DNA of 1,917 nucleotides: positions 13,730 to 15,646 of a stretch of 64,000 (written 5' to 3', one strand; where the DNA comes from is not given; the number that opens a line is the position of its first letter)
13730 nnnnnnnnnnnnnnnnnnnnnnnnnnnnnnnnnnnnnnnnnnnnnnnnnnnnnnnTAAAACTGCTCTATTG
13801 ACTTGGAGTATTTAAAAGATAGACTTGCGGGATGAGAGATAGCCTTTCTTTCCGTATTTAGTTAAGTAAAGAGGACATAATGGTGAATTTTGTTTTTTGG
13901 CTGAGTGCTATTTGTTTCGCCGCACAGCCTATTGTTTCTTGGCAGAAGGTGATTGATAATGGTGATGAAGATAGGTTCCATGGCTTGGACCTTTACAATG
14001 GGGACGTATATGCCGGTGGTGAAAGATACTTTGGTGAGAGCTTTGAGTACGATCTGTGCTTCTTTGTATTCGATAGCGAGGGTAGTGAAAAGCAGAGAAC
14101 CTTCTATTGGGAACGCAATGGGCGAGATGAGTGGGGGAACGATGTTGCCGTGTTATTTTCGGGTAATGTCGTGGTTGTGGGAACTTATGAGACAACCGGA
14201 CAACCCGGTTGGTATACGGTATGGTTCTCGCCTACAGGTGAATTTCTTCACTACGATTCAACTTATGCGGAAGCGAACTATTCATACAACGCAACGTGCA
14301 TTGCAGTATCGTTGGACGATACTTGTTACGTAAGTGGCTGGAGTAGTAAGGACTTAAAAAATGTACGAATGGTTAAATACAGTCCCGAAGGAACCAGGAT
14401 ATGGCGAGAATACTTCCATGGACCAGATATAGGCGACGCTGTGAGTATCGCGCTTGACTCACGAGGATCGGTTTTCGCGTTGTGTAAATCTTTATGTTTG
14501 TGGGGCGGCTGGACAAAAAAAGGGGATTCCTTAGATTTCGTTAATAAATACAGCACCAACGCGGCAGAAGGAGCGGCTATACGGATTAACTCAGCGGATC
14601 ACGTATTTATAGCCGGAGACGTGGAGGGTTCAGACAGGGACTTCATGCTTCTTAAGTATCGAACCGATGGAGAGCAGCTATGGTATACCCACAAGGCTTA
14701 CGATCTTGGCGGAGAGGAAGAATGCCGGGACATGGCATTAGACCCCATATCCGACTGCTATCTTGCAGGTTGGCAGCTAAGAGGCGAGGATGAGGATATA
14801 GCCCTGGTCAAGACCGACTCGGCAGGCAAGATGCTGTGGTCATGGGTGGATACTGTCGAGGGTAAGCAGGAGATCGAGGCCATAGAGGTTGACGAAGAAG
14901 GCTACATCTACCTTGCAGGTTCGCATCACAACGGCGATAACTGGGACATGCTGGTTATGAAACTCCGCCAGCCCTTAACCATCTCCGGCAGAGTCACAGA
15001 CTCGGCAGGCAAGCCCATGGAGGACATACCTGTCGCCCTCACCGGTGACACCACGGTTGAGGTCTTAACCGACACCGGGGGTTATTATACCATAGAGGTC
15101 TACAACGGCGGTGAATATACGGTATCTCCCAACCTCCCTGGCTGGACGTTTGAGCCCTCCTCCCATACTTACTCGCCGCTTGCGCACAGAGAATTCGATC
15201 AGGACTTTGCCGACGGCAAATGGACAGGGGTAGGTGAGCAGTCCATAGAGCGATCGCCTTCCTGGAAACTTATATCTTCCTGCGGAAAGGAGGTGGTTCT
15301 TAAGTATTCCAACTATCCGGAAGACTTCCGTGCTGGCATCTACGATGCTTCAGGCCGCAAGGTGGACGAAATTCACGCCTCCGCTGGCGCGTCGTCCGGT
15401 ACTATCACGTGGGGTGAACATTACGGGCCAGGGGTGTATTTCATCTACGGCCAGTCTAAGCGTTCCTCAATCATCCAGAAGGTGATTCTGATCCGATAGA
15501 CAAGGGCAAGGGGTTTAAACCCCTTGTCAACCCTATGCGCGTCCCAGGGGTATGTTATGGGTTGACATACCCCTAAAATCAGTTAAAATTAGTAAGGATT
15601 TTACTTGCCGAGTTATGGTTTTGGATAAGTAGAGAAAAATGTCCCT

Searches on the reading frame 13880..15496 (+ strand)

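Call 6: search_protein_families(library=pfam, proteins=[window:13880-15496:+], max_evalue=0.01)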
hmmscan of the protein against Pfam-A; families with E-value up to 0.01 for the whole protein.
window:13880-15496:+ (539 aa): 5 families
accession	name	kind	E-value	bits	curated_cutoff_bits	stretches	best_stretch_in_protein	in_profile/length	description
PF13620.12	CarboxypepD_reg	-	1.4e-08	35.4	32.3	1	367-421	1-58/82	Carboxypeptidase regulatory-like domain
PF13715.12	CarbopepD_reg_2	-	0.00031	21.2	32.2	1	368-416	1-49/88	CarboxypepD_reg-like domain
PF02369.22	Big_1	-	0.00063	20.2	34.9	0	367-409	20-68/93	Bacterial Ig-like domain (group 1)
PF22898.2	NOMO1-like_1st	-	0.0034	17.9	27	1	400-428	36-65/85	BOS complex subunit NOMO1-like, first beta sandwich domain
PF01357.27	Expansin_C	-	0.0055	17.2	24.6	0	322-377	15-68/78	Expansin C-terminal domain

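Call 7: search_protein_families(library=ncbifam, proteins=[window:13880-15496:+], max_evalue=0.01)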
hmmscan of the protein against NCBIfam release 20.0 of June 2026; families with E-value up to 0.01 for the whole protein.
window:13880-15496:+ (539 aa): 3 families
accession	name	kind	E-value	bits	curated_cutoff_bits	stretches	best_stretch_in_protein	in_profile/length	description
NF047494.1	Lepto_SBBP_lipo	equivalog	3.7e-09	35.8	400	1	251-350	101-208/466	SBBP repeat beta-propeller lipoprotein, LipL53 family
TIGR02608.1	delta_60_rpt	domain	2.5e-08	33.6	76.5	0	231-265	3-39/55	delta-60 repeat domain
TIGR04183.1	Por_Secre_tail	domain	0.00022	21.2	23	1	477-536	15-70/72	T9SS type A sorting domain-containing protein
